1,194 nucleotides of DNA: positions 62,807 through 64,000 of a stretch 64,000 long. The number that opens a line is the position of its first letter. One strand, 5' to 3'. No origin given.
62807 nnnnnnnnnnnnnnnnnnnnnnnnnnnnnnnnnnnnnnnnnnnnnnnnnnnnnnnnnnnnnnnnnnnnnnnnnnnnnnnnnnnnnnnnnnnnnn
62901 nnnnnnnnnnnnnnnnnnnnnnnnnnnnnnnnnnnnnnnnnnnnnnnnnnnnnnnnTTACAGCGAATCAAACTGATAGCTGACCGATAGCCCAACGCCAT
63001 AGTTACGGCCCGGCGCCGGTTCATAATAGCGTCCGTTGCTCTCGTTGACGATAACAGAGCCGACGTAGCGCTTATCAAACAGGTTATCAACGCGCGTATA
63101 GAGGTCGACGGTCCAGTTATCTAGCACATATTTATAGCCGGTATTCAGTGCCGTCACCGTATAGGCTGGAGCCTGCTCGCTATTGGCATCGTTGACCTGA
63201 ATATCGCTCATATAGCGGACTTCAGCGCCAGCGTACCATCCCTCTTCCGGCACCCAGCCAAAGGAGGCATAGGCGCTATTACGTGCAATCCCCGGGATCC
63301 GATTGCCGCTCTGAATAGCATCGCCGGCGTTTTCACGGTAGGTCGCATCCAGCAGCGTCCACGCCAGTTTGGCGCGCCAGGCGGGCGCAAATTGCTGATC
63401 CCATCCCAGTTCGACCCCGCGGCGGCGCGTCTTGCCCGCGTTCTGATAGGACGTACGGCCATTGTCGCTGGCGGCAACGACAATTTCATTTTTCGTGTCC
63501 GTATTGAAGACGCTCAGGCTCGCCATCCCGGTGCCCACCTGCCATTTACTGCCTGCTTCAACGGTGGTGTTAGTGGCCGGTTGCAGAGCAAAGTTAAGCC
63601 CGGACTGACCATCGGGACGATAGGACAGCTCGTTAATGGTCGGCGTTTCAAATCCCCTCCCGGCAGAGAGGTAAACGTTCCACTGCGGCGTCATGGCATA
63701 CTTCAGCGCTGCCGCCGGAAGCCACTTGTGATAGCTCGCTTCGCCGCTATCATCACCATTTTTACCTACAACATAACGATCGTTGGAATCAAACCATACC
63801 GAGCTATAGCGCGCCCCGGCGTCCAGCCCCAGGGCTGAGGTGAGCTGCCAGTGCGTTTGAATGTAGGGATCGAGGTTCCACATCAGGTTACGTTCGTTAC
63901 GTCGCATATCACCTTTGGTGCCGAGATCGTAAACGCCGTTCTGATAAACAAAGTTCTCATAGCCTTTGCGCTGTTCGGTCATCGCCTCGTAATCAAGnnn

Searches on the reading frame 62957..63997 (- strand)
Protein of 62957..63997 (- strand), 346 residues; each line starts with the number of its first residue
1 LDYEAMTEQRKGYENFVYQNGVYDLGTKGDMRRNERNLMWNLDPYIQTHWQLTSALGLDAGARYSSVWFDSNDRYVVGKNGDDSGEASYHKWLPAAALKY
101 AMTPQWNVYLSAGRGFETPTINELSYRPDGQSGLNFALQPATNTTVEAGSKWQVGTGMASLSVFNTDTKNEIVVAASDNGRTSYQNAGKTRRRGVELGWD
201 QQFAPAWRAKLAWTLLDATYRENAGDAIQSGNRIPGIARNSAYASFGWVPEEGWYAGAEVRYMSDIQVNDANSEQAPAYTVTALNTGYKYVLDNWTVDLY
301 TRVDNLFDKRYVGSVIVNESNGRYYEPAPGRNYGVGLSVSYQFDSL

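Call 4: search_protein_families(library=pfam, proteins=[window:62957-63997:-], max_evalue=0.01)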
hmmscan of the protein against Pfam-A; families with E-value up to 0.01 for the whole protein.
window:62957-63997:- (346 aa): 2 families
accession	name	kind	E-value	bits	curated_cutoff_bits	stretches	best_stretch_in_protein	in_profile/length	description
PF00593.30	TonB_dep_Rec_b-barrel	-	4.4e-48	165.7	27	1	20-306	157-436/436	TonB dependent receptor-like, beta-barrel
PF14905.12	OMP_b-brl_3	-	1.7e-12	47.5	27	1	45-341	118-408/408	Outer membrane protein beta-barrel family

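Call 18: find_homologous_proteins(query=window:62957-63997:-, max_evalue=1e-20)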
Query window:62957-63997:- (346 aa): 1471 proteins with E <= 1e-20 among 3333 candidates; the best 120 are listed.
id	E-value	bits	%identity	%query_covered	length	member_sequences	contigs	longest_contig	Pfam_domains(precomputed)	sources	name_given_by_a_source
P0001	1.1e-206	704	98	90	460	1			PF00593.31,PF14905.13,PF01464.26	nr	nr:TonB-dependent receptor [Klebsiella quasipneumoniae]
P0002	9.0e-175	599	100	76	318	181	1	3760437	PF00593.31,PF14905.13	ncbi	-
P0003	1.2e-161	556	70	99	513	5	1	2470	PF25183.2,PF00593.31,PF14905.13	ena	-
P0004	5.9e-158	544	71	99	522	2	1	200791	PF00593.31,PF14905.13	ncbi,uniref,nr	ncbi:TonB-dependent receptor Fiu [Cedecea neteri]|uniref:TonB-dependent receptor Fiu n=1 Tax=Cedecea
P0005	2.3e-157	542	69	99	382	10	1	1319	PF00593.31,PF14905.13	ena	-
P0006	8.0e-157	540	69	99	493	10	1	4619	PF00593.31,PF14905.13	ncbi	ncbi:TonB-dependent siderophore receptor, partial [Klebsiella quasipneumoniae]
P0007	1.0e-156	540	69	99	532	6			PF00593.31,PF14905.13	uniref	uniref:TonB-dependent receptor domain-containing protein n=1 Tax=Klebsiella quasipneumoniae TaxID=14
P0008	1.5e-156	539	68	99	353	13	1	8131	PF00593.31,PF14905.13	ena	-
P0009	3.0e-155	535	68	99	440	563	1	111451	PF00593.31,PF14905.13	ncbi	ncbi:TonB-dependent receptor domain-containing protein, partial [Klebsiella pneumoniae]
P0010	3.3e-155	535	68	99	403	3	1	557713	PF00593.31,PF14905.13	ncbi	-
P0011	3.4e-155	535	68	99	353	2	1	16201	PF25183.2,PF00593.31,PF14905.13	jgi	jgi:iron complex outermembrane receptor protein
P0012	6.1e-155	534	68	99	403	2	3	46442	PF00593.31,PF14905.13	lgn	-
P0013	6.3e-155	534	68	99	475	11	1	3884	PF00593.31,PF14905.13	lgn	-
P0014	1.8e-154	533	68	99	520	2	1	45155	PF00593.31,PF14905.13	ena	-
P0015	2.3e-154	532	68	99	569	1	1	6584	PF25183.2,PF00593.31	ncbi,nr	ncbi:MAG TPA: TonB-dependent siderophore receptor, partial [Escherichia sp.]|nr:TonB-dependent sider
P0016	3.3e-154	532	68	99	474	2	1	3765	PF00593.31,PF14905.13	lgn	-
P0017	4.7e-154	531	68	99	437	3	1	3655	PF00593.31,PF14905.13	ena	-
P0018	6.6e-154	531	67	99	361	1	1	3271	PF25183.2,PF00593.31,PF14905.13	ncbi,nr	ncbi:MAG TPA: TonB-dependent receptor, partial [Enterobacteriaceae bacterium]|nr:TonB-dependent rece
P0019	6.8e-153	527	68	99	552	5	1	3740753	PF00593.31,PF14905.13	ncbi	-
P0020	1.2e-152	527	68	99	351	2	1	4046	PF00593.31,PF14905.13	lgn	-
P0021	1.7e-152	526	66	99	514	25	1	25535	PF25183.2,PF00593.31,PF14905.13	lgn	-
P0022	2.6e-152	525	66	99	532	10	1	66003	PF00593.31,PF14905.13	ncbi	ncbi:TonB-dependent receptor, partial [Salmonella enterica]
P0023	2.7e-152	525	66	99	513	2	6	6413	PF00593.31,PF14905.13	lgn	-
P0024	2.8e-152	525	66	99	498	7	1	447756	PF00593.31,PF14905.13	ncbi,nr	ncbi:TonB-dependent receptor [Salmonella enterica]|nr:TonB-dependent receptor [Salmonella enterica]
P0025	3.4e-152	525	66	99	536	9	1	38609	PF00593.31,PF14905.13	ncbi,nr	ncbi:TonB-dependent receptor, partial [Salmonella enterica subsp. enterica serovar 4,[5],12:i:-]|nr:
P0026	3.7e-152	525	66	99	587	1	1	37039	PF07715.21,PF00593.31,PF14905.13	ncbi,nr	ncbi:TPA: TonB-dependent receptor, partial [Salmonella enterica]|nr:TonB-dependent receptor [Salmone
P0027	3.9e-152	525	66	99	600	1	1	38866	PF07715.21,PF00593.31,PF14905.13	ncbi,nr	ncbi:TPA: TonB-dependent receptor, partial [Salmonella enterica subsp. enterica serovar Enteritidis]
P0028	8.3e-152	524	66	99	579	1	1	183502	PF07715.21,PF00593.31,PF14905.13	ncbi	ncbi:TPA: TonB-dependent receptor domain-containing protein [Escherichia coli]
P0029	2.7e-151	522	66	99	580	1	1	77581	PF07715.21,PF00593.31,PF14905.13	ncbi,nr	ncbi:TonB-dependent receptor, partial [Salmonella enterica]|nr:TonB-dependent receptor [Salmonella e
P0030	1.1e-150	520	65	99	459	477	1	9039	PF00593.31,PF14905.13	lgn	-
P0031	2.0e-148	513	69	96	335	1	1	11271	PF00593.31,PF14905.13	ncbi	ncbi:TonB-dependent receptor domain-containing protein, partial [Cedecea sp. VD21]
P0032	2.8e-148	512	65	97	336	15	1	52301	PF00593.31,PF14905.13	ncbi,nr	ncbi:TonB-dependent receptor, partial [Salmonella enterica]|nr:TonB-dependent receptor [Salmonella e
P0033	4.6e-147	508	66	99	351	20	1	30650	PF00593.31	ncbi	-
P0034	4.6e-147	508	68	95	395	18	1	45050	PF00593.31,PF14905.13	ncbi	-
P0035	7.1e-147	508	64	99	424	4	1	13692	PF25183.2,PF00593.31,PF14905.13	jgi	-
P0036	2.1e-146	506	65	99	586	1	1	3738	PF07715.21,PF00593.31,PF14905.13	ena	-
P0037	7.2e-146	504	65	99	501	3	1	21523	PF00593.31,PF14905.13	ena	-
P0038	8.0e-146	504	65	99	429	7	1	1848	PF25183.2,PF00593.31,PF14905.13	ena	-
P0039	3.4e-145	502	65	99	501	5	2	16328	PF00593.31,PF14905.13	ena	-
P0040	4.7e-144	498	64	99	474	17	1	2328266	PF00593.31,PF14905.13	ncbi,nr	ncbi:tonB-dependent receptor yncD [Klebsiella michiganensis]|nr:tonB-dependent receptor yncD [Klebsi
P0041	3.9e-143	495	67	95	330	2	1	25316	PF00593.31,PF14905.13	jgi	-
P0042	2.5e-140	486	63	99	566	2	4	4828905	PF00593.31,PF14905.13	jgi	jgi:iron complex outermembrane receptor protein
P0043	1.4e-138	480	63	98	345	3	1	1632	PF00593.31,PF14905.13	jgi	jgi:iron complex outermembrane receptor protein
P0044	1.7e-138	480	62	99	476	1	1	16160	PF00593.31,PF14905.13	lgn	-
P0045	8.8e-138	478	66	91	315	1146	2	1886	PF00593.31,PF14905.13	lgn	-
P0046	2.0e-134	467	67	89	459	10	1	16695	PF00593.31,PF14905.13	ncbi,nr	ncbi:MAG TPA: TonB-dependent siderophore receptor, partial [Enterobacteriaceae bacterium]|nr:TonB-de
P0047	8.8e-126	438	99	56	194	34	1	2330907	PF00593.31,PF14905.13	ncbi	-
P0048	1.2e-123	431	66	82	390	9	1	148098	PF07715.21,PF00593.31,PF14905.13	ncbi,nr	ncbi:TonB-dependent receptor [Salmonella enterica]|nr:TonB-dependent receptor [Salmonella enterica]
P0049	2.3e-123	430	67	80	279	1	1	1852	PF00593.31,PF14905.13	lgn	-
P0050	2.6e-123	430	68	80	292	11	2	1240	PF00593.31,PF14905.13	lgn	-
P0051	5.7e-121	422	67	80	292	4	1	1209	PF00593.31,PF14905.13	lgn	-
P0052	1.2e-116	408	55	99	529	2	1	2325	PF00593.31,PF14905.13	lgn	-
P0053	1.6e-116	408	53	99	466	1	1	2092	PF00593.31,PF14905.13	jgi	jgi:iron complex outermembrane receptor protein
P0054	2.5e-116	407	54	98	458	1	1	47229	PF00593.31,PF14905.13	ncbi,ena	-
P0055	1.4e-114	401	66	77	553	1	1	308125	PF00282.26,PF00593.31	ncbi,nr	ncbi:glutamate decarboxylase [Escherichia coli]|nr:glutamate decarboxylase [Escherichia coli]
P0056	2.2e-113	397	52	99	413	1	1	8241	PF00593.31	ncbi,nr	ncbi:MAG: TonB-dependent receptor, partial [Variovorax sp.]|nr:TonB-dependent receptor [Variovorax s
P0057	2.3e-113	397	53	99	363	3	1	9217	PF00593.31,PF14905.13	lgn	-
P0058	6.4e-113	396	53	99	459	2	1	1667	PF00593.31,PF14905.13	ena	-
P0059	1.3e-112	395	54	99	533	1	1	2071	PF00593.31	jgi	jgi:iron complex outermembrane receptor protein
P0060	2.9e-112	394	52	99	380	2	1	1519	PF00593.31,PF14905.13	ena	-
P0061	6.6e-112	393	53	99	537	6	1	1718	PF00593.31,PF14905.13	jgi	jgi:iron complex outermembrane receptor protein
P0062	6.7e-112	393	54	99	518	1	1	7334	PF00593.31,PF14905.13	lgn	-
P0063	7.7e-112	392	54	92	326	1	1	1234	PF00593.31,PF14905.13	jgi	jgi:iron complex outermembrane receptor protein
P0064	1.0e-111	392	53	99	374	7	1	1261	PF00593.31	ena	-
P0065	1.3e-111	392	54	97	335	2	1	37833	PF00593.31,PF14905.13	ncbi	ncbi:TonB-dependent receptor, partial [Achromobacter xylosoxidans]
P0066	1.9e-111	391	54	99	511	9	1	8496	PF00593.31,PF14905.13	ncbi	-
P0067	2.3e-109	384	53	93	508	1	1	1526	PF00593.31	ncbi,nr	ncbi:MAG TPA: TonB-dependent receptor, partial [Burkholderiaceae bacterium]|nr:TonB-dependent recept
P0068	5.5e-109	383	70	72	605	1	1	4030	PF07715.21,PF00593.31,PF14905.13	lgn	-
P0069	3.2e-107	377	50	99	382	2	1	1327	PF00593.31,PF14905.13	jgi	jgi:iron complex outermembrane receptor protein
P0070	3.8e-107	377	49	99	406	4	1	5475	PF00593.31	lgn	-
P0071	7.4e-107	376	52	99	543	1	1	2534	PF00593.31,PF14905.13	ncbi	ncbi:MAG: TonB-dependent receptor, partial [Xenophilus sp.]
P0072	4.1e-106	374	70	70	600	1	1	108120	PF07715.21,PF00593.31,PF14905.13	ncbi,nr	ncbi:TPA: TonB-dependent receptor, partial [Klebsiella pneumoniae]|nr:TonB-dependent receptor [Klebs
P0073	4.2e-106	373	50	99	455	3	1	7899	PF00593.31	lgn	-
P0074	4.5e-106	373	51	99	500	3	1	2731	PF00593.31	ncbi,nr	ncbi:MAG: TonB-dependent receptor, partial [Gammaproteobacteria bacterium]|nr:TonB-dependent recepto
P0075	9.3e-106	372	55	91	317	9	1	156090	PF00593.31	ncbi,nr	ncbi:catecholate siderophore receptor Fiu [Achromobacter xylosoxidans]|nr:catecholate siderophore re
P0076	1.6e-105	372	70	69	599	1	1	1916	PF07715.21,PF00593.31,PF14905.13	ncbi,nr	ncbi:TonB-dependent receptor, partial [Klebsiella pneumoniae]|nr:TonB-dependent receptor [Klebsiella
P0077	8.8e-105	369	49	99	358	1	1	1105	PF00593.31,PF14905.13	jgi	-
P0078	3.1e-103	364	68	69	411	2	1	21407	PF00593.31,PF14905.13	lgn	-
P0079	1.1e-101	359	54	92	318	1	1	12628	PF00593.31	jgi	jgi:iron complex outermembrane receptor protein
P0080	1.9e-101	358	64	71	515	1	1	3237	PF13360.14,PF00593.31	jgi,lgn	jgi:DNA-binding beta-propeller fold protein YncE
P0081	2.9e-101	358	49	99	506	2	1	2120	PF00593.31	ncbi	ncbi:MAG: TonB-dependent receptor, partial [Comamonadaceae bacterium]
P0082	5.2e-101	357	50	99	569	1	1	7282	PF00593.31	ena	-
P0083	2.1e-100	355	47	99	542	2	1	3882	PF00593.31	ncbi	ncbi:MAG: TonB-dependent receptor, partial [Acinetobacter sp.]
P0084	2.2e-100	355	50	99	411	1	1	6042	PF00593.31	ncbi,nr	ncbi:MAG: TonB-dependent receptor, partial [Ramlibacter sp.]|nr:TonB-dependent receptor [Ramlibacter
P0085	2.8e-100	354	65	70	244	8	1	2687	PF00593.31,PF14905.13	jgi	jgi:iron complex outermembrane receptor protein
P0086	5.0e-100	354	51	92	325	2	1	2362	PF00593.31,PF14905.13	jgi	jgi:iron complex outermembrane receptor protein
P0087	1.0e-99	352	49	98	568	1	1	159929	PF00593.31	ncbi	ncbi:TonB-dependent receptor family protein, partial [Acinetobacter baumannii]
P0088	1.1e-99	352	49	98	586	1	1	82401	PF00593.31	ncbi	ncbi:TonB-dependent receptor family protein, partial [Acinetobacter baumannii]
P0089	1.2e-99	352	49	98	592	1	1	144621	PF07715.21,PF00593.31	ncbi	ncbi:TonB-dependent receptor family protein, partial [Acinetobacter baumannii]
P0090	1.2e-99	352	49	98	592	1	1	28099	PF07715.21,PF00593.31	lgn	-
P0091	1.5e-99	352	49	98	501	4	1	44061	PF00593.31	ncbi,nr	ncbi:TonB-dependent receptor family protein, partial [Acinetobacter baumannii]|nr:TonB-dependent rec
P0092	1.9e-99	352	70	65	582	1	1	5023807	PF07715.21,PF00593.31,PF14905.13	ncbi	ncbi:TonB-dependent receptor, partial [Klebsiella pneumoniae]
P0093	4.5e-99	350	49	98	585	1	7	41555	PF00593.31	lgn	-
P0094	4.8e-99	350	49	98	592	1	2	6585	PF07715.21,PF00593.31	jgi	jgi:iron complex outermembrane receptor protein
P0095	6.2e-99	350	70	65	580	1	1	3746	PF07715.21,PF00593.31,PF14905.13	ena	-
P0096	6.5e-99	350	49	98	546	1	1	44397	PF00593.31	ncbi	ncbi:TonB-dependent receptor, partial [Acinetobacter baumannii]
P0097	6.7e-99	350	49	98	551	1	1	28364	PF00593.31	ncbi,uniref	ncbi:TonB-dependent receptor family protein, partial [Acinetobacter baumannii]|uniref:TonB-dependent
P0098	7.8e-99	350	49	98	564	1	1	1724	PF00593.31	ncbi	ncbi:TonB-dependent receptor, partial [Acinetobacter baumannii]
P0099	3.0e-98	348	71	64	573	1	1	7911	PF07715.21,PF00593.31,PF14905.13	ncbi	ncbi:TonB-dependent receptor, partial [Klebsiella pneumoniae]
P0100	3.0e-98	348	71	64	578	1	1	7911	PF07715.21,PF00593.31,PF14905.13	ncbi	ncbi:TonB-dependent receptor, partial [Klebsiella pneumoniae]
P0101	6.9e-98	346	48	98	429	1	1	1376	PF00593.31,PF14905.13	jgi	jgi:iron complex outermembrane receptor protein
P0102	1.5e-97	345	52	88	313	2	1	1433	PF00593.31,PF14905.13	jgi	jgi:iron complex outermembrane receptor protein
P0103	1.5e-97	345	48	98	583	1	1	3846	PF00593.31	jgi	jgi:iron complex outermembrane receptor protein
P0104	2.3e-97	345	48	99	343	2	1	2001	PF00593.31,PF14905.13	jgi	jgi:iron complex outermembrane recepter protein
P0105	2.9e-97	344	47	99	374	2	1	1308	PF00593.31,PF14905.13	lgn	-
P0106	3.0e-97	344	48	98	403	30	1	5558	PF00593.31,PF14905.13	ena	-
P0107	4.1e-97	344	49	99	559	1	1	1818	PF00593.31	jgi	jgi:iron complex outermembrane receptor protein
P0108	6.3e-97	343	47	99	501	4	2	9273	PF00593.31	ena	-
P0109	1.2e-96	342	47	99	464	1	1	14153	PF00593.31,PF14905.13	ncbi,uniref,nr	ncbi:TonB-dependent receptor [Neisseria perflava]|uniref:TonB-dependent receptor n=1 Tax=Neisseria p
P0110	1.3e-96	342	47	99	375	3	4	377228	PF00593.31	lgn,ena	-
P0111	1.5e-96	342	70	63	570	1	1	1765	PF07715.21,PF00593.31,PF14905.13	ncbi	ncbi:TonB-dependent siderophore receptor, partial [Klebsiella pneumoniae]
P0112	1.6e-96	342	50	99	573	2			PF00593.31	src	-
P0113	1.7e-96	342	48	99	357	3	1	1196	PF00593.31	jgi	jgi:iron complex outermembrane recepter protein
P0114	2.9e-96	341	48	98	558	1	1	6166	PF00593.31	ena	-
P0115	3.6e-96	341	48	98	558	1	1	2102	PF00593.31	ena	-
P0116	3.9e-96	341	48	98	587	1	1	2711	PF00593.31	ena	-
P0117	9.1e-96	339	49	99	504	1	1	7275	PF00593.31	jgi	jgi:iron complex outermembrane receptor protein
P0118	1.1e-95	339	48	98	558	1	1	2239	PF00593.31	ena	-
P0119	1.1e-95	339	48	98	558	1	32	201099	PF00593.31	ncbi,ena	-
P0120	1.3e-95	339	56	81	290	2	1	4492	PF00593.31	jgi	-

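Call 19: find_related_loci(query=window:62960-63997:-, collection=genome_contigs, flank=6000)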
Query window:62960-63997:- (346 aa) in genome_contigs; peptide patterns used: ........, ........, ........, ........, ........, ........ (x = any residue, [..] = any of these).
21 stretches matched a pattern; 8 encode a relative of the query (tblastn E <= 1e-3); 8 distinct loci.
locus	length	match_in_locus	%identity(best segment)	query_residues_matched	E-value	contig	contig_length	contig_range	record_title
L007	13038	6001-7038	100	1-346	0e+0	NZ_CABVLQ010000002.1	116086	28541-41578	Escherichia ruysiae isolate Human faeces, whole genome shotgun sequence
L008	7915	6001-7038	100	1-346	0e+0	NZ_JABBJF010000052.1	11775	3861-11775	Kluyvera sichuanensis strain 090646 contig00052, whole genome shotgun sequence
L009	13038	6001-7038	91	1-346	0e+0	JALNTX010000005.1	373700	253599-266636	Enterobacteriaceae bacterium G50 contig00005, whole genome shotgun sequence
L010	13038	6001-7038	91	1-346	0e+0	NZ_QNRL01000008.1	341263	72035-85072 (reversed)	Pseudocitrobacter faecalis strain DSM 27453 Ga0244571_108, whole genome shotgun sequence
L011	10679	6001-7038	78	1-346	0e+0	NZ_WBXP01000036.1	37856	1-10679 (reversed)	Shimwellia pseudoproteus strain DSM 3038 DSM3038_36, whole genome shotgun sequence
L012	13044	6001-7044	68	1-344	7e-162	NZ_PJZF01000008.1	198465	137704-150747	Chimaeribacter californicus strain 2015-Iso6 NODE_8_length_198465_cov_29.4841_ID_4598, whole genome shotgun sequence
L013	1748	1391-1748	92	1-117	2e-51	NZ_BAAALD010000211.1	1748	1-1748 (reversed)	Kitasatospora arboriphila strain JCM 13002 sequence211, whole genome shotgun sequence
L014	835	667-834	100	1-56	7e-35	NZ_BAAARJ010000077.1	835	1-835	Streptomyces axinellae strain JCM 16373 sequence077, whole genome shotgun sequence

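Call 33: search_protein_families(library=ncbifam, proteins=[window:62957-63997:-, L010:4786-7041:+], max_evalue=0.00001)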
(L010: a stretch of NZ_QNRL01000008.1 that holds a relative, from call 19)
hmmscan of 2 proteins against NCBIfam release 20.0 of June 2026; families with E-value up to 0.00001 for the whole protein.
window:62957-63997:- (346 aa): 9 families
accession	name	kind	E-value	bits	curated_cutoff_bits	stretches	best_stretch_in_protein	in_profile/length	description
NF041535.1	TonB_rec_PqqU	equivalog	2.2e-187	624.5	1200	1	1-344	331-676/676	TonB-dependent receptor PqqU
TIGR01783.1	TonB-siderophor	subfamily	1.6e-34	119.6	223.5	1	52-343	373-649/649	TonB-dependent siderophore receptor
TIGR01786.1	TonB-hemlactrns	subfamily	5.3e-27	94.5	323.75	1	45-341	396-719/719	TonB-dependent hemoglobin/transferrin/lactoferrin family receptor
TIGR01785.1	TonB-hemin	subfamily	6.7e-22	77.7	316.85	1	45-341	369-677/677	TonB-dependent heme/hemoglobin receptor family protein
NF007349.0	PRK09840.1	equivalog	1.3e-18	66.4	686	1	96-335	519-752/760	catecholate siderophore receptor Fiu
NF047944.1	FoxamRcptFoxA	equivalog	7.9e-14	50.9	1300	1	60-315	432-675/697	ferrioxamine B receptor FoxA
NF049946.1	TonB_dep_CU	exception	8.8e-09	34.2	700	1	39-311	393-661/683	TonB-dependent receptor, CU motif-type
NF049944.1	TonB_dep_PUIUD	equivalog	2.3e-07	29.6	850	1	34-172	386-518/686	TonB-dependent receptor, PUIUD motif-type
NF010012.0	PRK13486.1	equivalog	1e-06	27.4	924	1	44-248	387-578/696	TonB-dependent receptor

L010:4786-7041:+ (751 aa): 24 families
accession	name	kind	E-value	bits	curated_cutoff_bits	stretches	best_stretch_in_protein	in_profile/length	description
NF041535.1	TonB_rec_PqqU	equivalog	0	1251.6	1200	1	76-749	1-676/676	TonB-dependent receptor PqqU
TIGR01783.1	TonB-siderophor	subfamily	5.7e-56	190.4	223.5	1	90-744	1-647/649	TonB-dependent siderophore receptor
TIGR01786.1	TonB-hemlactrns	subfamily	4.2e-39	134.5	323.75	1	86-746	16-719/719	TonB-dependent hemoglobin/transferrin/lactoferrin family receptor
TIGR01785.1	TonB-hemin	subfamily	1.9e-36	125.7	316.85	1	75-746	3-677/677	TonB-dependent heme/hemoglobin receptor family protein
TIGR01779.1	TonB-B12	equivalog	7.2e-31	107.4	599.7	2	49-334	9-278/614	TonB-dependent vitamin B12 receptor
NF041676.1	FecA_OM_dicitr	equivalog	7.6e-21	73.8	1100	1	112-729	152-758/773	TonB-dependent Fe(3+) dicitrate receptor FecA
NF010651.0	PRK14050.1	equivalog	2.7e-20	72.1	884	2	499-719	498-707/730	TonB-dependent siderophore receptor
NF049945.1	TonB_dep_FCYXU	equivalog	6.4e-20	71.3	825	1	135-503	97-444/697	TonB-dependent receptor, FCYXU motif-type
NF007478.2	PRK10064.1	equivalog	1.3e-19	70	745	1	62-205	18-158/663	catecholate siderophore receptor CirA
NF047944.1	FoxamRcptFoxA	equivalog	3.2e-19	68.7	1300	1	463-720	430-675/697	ferrioxamine B receptor FoxA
NF049946.1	TonB_dep_CU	exception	1.7e-18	66.3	700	1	155-716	116-661/683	TonB-dependent receptor, CU motif-type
NF010012.0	PRK13486.1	equivalog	1.7e-17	63.1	924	2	55-205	11-158/696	TonB-dependent receptor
NF010010.0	PRK13483.1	equivalog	3.2e-17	61.8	927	1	62-205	21-163/660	ligand-gated channel protein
NF007349.0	PRK09840.1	equivalog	1.4e-16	59.7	686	1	501-733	519-747/760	catecholate siderophore receptor Fiu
NF050067.1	TonBEntbctnRecCfrA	equivalog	7e-16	57.7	1200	1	60-205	10-158/698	TonB-dependent ferric enterobactin receptor CfrA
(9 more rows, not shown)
